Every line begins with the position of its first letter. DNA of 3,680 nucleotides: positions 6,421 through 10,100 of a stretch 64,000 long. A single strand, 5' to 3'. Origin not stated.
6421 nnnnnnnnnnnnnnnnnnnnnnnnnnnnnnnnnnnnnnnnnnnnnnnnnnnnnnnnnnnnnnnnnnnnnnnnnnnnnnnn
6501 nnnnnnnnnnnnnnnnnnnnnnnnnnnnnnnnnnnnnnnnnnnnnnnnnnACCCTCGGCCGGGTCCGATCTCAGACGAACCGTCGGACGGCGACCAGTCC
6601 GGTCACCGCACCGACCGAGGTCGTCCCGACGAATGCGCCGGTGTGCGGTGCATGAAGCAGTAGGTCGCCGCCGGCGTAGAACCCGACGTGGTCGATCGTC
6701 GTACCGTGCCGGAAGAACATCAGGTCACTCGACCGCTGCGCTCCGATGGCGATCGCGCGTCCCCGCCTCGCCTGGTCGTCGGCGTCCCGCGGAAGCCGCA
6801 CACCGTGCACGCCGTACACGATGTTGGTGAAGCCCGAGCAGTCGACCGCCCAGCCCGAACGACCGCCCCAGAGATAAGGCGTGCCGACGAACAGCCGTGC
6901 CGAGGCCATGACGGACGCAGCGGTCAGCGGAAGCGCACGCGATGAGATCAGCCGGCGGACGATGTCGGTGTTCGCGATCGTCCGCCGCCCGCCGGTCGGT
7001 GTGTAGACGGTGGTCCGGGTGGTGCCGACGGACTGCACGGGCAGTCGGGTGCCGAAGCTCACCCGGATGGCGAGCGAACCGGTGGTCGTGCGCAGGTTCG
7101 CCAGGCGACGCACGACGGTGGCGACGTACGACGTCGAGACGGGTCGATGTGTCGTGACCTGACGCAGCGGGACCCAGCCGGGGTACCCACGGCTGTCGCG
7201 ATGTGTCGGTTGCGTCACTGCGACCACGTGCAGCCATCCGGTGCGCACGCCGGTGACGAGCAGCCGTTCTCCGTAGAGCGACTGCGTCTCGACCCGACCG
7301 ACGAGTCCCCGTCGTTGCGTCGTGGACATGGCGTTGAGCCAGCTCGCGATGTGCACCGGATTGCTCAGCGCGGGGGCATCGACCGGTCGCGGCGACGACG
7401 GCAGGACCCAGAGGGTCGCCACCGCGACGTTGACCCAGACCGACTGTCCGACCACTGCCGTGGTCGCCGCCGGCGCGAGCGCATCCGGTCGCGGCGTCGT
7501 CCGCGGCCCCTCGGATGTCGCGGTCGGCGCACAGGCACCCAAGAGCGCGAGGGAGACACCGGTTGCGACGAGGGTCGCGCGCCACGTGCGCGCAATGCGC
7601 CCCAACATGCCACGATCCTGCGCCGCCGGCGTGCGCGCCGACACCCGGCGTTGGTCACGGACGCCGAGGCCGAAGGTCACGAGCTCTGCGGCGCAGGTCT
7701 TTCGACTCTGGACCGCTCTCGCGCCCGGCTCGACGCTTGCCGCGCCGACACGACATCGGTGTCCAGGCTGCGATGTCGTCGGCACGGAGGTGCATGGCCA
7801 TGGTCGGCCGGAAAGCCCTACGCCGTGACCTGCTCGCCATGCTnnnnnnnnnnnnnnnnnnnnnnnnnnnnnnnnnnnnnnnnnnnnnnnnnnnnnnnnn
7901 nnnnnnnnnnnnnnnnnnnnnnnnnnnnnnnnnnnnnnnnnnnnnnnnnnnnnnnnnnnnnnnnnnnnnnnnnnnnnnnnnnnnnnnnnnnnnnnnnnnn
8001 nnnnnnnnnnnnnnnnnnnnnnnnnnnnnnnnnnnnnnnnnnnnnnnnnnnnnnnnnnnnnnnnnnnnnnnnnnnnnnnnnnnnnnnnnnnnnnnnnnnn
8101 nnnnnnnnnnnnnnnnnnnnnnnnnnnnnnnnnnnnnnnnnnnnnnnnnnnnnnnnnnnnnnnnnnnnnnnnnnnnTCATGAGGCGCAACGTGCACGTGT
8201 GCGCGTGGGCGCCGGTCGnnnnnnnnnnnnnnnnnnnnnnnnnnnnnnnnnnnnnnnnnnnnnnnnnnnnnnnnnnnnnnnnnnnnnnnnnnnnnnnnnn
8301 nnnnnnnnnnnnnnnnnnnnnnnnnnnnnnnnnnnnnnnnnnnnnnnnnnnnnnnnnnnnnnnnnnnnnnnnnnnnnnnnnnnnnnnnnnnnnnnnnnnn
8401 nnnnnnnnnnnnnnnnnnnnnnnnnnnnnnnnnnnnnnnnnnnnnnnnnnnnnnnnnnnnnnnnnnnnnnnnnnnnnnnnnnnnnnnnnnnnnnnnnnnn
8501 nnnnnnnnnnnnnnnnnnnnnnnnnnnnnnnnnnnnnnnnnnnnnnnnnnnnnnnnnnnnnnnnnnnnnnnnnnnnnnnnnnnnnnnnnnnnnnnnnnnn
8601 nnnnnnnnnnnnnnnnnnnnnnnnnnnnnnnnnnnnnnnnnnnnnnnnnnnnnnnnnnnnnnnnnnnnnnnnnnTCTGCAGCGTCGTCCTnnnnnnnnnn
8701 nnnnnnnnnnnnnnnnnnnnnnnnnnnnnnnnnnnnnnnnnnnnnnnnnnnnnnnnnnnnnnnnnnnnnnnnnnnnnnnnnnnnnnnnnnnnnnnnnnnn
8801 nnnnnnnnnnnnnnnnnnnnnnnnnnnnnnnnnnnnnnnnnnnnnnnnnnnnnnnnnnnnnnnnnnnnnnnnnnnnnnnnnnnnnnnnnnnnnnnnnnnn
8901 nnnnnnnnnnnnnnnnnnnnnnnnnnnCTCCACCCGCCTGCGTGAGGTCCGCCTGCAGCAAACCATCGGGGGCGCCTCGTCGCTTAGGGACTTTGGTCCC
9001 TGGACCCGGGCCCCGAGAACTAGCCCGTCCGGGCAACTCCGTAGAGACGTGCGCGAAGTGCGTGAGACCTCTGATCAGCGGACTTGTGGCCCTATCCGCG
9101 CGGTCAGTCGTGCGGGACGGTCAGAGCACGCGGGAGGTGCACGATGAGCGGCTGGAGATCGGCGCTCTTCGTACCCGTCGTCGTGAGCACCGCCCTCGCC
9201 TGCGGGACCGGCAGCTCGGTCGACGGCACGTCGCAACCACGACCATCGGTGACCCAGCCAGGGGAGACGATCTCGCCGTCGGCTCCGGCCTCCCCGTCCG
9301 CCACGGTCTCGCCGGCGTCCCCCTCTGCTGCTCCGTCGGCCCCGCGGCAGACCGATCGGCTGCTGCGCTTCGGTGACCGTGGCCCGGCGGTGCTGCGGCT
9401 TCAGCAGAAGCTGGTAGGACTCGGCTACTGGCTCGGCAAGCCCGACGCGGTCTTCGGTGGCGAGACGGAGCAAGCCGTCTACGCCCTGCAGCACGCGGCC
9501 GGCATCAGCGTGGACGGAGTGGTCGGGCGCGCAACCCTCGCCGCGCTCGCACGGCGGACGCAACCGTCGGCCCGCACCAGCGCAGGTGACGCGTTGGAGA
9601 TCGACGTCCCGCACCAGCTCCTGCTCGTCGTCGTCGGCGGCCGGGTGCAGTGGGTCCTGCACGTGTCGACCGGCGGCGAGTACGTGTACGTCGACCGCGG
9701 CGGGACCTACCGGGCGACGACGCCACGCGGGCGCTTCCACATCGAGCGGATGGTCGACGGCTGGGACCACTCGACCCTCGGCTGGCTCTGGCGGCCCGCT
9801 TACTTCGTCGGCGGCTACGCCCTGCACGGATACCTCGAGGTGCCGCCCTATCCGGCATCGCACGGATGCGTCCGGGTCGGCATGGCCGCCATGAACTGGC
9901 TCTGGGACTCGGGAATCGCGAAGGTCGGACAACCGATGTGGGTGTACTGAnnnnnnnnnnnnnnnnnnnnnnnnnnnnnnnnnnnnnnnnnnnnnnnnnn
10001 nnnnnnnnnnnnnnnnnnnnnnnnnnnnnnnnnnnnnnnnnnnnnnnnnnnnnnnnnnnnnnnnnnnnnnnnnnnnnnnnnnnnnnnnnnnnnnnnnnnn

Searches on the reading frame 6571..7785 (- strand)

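Call 23: search_protein_families(library=pfam, proteins=[window:6571-7785:-], max_evalue=0.001)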
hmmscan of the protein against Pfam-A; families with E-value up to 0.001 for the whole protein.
window:6571-7785:- (404 aa): 3 families
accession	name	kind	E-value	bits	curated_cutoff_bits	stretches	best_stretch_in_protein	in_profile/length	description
PF00877.26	NLPC_P60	-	4.2e-20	72.1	23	1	301-388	1-88/105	NlpC/P60 family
PF23795.1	SH3_YKFC_2nd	-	7.3e-07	29.4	27.4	1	229-275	6-54/57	YKFC SH3b2 domain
PF18348.7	SH3_16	-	0.00019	21.6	25.8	1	164-209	10-48/49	Bacterial dipeptidyl-peptidase Sh3 domain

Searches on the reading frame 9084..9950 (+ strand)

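Call 23: search_protein_families(library=pfam, proteins=[window:9084-9950:+], max_evalue=0.001)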
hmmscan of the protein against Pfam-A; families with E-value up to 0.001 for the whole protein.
window:9084-9950:+ (288 aa): 3 families
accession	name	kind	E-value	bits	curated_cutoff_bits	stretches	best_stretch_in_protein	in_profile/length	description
PF01471.23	PG_binding_1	-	1.3e-16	60.9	23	1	99-155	1-57/57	Putative peptidoglycan binding domain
PF03734.19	YkuD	-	2.8e-13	51.1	23.4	1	170-276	3-137/146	L,D-transpeptidase catalytic domain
PF09374.15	PG_binding_3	-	0.00058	20.4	24.6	0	131-160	2-36/76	Predicted Peptidoglycan domain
